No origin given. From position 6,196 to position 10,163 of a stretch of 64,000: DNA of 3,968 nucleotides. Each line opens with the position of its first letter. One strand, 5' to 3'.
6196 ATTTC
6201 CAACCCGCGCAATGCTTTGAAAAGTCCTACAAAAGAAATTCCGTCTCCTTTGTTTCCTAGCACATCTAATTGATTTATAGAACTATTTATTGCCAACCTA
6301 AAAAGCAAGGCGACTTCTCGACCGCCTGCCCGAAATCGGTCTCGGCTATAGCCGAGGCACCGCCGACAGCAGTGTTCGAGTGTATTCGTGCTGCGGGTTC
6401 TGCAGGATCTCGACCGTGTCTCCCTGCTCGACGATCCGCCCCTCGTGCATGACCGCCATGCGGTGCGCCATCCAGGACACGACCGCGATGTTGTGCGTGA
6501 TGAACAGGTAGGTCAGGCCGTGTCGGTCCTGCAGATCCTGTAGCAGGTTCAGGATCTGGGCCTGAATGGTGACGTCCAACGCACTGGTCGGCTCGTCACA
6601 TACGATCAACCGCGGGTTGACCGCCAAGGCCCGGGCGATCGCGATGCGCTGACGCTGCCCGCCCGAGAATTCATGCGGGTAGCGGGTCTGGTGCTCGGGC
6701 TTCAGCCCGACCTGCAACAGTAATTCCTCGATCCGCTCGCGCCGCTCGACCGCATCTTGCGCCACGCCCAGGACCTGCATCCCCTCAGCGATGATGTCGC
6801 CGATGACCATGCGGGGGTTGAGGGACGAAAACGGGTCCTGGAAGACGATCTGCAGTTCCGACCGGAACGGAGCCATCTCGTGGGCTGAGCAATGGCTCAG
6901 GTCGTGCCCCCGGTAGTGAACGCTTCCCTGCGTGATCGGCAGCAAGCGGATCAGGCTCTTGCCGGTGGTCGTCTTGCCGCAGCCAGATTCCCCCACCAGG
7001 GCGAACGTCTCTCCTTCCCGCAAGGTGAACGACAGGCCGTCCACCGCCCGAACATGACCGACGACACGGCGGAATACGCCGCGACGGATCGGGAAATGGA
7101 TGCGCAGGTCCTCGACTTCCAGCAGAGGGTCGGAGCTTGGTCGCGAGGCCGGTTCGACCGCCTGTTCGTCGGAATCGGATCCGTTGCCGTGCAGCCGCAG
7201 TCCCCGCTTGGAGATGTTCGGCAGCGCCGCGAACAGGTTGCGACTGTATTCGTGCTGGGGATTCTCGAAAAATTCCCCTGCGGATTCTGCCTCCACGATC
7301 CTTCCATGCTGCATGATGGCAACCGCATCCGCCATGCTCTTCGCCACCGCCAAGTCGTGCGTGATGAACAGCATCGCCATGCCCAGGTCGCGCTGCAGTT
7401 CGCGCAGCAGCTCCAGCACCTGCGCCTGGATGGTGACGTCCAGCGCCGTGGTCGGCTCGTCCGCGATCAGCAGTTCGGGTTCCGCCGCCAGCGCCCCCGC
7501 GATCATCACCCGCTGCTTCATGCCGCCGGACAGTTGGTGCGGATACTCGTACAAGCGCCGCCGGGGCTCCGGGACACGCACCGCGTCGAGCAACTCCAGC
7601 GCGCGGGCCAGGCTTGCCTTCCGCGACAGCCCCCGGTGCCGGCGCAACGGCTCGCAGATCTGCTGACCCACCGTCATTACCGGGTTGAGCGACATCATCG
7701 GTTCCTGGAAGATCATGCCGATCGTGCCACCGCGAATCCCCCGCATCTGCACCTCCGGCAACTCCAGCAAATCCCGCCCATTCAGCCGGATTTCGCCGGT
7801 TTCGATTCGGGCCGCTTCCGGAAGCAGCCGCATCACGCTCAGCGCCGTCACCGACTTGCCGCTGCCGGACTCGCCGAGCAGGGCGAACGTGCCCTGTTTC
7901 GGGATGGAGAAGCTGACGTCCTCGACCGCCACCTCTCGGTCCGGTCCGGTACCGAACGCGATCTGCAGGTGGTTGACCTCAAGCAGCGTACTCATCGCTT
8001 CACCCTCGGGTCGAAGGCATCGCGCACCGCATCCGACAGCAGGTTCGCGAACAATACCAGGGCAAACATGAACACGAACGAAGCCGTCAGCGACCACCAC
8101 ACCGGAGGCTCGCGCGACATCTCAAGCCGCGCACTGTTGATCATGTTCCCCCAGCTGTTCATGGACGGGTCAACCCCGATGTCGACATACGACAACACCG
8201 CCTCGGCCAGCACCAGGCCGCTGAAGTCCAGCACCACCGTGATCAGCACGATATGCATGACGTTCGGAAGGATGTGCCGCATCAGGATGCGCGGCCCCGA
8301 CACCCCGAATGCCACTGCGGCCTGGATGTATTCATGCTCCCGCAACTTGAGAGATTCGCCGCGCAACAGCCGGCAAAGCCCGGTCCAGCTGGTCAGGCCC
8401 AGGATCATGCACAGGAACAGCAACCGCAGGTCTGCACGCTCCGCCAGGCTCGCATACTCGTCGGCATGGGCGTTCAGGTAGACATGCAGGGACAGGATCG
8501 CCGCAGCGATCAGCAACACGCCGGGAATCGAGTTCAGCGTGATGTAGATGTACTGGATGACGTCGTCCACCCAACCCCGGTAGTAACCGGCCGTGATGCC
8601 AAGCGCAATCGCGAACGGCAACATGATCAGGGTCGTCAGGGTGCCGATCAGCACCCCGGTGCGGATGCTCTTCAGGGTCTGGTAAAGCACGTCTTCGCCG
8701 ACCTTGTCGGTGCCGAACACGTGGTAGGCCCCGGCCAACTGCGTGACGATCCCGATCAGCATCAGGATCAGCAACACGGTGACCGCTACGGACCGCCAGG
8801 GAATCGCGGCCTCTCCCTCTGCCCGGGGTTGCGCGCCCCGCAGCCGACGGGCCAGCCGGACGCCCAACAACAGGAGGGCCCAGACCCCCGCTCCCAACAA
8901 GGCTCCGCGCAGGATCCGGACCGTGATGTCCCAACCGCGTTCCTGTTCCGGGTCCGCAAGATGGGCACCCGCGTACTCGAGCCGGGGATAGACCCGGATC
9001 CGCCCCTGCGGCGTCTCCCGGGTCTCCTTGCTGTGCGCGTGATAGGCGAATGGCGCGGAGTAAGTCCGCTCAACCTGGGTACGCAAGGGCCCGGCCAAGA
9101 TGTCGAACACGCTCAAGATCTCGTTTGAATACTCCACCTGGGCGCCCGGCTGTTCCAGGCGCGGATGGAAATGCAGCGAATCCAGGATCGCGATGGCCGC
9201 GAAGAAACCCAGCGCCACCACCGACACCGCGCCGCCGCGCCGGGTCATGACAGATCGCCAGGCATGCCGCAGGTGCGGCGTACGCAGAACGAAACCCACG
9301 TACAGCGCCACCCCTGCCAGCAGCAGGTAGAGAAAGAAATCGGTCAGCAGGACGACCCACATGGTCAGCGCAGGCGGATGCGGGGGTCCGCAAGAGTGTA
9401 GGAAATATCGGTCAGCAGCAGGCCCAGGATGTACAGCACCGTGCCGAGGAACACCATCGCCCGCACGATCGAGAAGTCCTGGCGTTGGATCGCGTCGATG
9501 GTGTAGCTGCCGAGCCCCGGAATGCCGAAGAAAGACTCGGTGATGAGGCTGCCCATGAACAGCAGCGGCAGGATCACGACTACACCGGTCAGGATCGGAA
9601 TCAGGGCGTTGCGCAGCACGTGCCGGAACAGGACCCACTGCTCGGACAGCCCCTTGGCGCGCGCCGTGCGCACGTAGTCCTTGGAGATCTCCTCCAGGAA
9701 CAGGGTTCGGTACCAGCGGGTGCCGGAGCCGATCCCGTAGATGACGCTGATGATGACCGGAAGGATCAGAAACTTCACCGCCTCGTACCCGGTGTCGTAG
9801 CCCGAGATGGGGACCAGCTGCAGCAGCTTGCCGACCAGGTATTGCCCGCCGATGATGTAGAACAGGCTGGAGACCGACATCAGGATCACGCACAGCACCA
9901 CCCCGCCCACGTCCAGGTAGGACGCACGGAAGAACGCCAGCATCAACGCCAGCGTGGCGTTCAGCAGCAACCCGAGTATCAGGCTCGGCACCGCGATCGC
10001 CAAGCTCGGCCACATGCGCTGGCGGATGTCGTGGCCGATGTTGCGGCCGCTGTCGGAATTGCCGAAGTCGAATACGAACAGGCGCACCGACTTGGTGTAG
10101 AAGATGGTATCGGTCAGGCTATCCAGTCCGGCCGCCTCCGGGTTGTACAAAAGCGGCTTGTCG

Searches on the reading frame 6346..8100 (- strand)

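Call 34: search_protein_families(library=pfam, proteins=[window:6346-8100:-], max_evalue=0.00001)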
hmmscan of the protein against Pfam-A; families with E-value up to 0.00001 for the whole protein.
window:6346-8100:- (584 aa): 5 families
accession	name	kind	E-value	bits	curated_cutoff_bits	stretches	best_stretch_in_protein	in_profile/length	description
PF00005.33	ABC_tran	-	2.6e-62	209.9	25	2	354-506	2-137/137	ABC transporter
PF13304.12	AAA_21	-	1.6e-12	48.5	27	0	181-251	229-301/304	AAA domain, putative AbiEii toxin, Type IV TA system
PF08352.17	oligo_HPY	-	5.1e-12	46.5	27.1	1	557-584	1-28/65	Oligopeptide/dipeptide transporter, C-terminal region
PF13401.12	AAA_22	-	5.6e-10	40.1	27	0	367-535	9-122/130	AAA domain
PF02463.25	SMC_N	-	7.3e-10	39.1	40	0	366-552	27-213/220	RecF/RecN/SMC N terminal domain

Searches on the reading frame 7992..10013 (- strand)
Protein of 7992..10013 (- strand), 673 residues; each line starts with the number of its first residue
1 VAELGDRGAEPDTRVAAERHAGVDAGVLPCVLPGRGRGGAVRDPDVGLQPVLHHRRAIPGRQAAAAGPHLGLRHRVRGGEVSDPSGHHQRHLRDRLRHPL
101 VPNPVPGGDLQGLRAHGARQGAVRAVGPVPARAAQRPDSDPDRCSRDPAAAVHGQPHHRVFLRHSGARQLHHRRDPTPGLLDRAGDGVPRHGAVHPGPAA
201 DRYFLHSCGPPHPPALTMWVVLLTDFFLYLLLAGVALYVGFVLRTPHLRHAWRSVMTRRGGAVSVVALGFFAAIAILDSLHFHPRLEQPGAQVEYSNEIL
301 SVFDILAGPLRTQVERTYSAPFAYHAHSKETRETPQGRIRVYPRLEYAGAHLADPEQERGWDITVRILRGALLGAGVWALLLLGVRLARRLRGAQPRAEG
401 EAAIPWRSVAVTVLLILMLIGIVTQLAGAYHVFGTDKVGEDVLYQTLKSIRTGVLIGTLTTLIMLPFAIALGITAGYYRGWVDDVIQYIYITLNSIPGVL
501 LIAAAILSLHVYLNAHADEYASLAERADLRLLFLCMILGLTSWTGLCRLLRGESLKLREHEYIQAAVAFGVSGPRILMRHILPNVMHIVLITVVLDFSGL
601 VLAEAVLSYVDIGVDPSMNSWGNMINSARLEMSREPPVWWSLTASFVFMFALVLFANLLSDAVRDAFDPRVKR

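Call 34: search_protein_families(library=pfam, proteins=[window:7992-10013:-], max_evalue=0.00001)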
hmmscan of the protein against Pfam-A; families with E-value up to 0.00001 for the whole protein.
window:7992-10013:- (673 aa): 1 family
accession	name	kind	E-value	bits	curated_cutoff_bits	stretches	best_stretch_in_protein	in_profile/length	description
PF00528.27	BPD_transp_1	-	2.7e-24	86.3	26.4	1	468-673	1-184/184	Binding-protein-dependent transport system inner membrane component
